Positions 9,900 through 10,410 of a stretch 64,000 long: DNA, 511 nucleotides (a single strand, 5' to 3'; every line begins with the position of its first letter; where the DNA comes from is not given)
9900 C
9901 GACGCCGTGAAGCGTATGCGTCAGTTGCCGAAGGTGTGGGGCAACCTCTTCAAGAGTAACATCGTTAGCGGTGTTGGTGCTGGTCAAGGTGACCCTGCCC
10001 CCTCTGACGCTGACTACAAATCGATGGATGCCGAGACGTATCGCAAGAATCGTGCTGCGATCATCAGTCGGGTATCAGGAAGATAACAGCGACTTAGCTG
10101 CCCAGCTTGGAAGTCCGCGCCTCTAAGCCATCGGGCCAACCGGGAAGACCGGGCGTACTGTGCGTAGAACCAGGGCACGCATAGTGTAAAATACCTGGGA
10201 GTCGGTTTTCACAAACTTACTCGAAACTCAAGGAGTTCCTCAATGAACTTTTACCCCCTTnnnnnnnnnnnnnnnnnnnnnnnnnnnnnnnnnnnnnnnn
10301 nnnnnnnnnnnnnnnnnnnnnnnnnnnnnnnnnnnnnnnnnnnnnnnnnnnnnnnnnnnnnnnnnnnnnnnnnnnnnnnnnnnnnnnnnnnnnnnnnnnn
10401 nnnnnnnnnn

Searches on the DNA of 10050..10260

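Call 43: search_rna_families(source=window, start=10050, end=10260, threshold=evalue, max_evalue=10)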
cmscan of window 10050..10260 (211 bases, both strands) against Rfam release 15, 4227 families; matches with E-value up to 10: 1.
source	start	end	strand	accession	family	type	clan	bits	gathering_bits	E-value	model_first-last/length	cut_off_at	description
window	10214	10234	+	RF01933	bxd_5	Gene; lncRNA;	-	8.7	50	9.4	35-57/57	no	Bithoraxoid conserved region 5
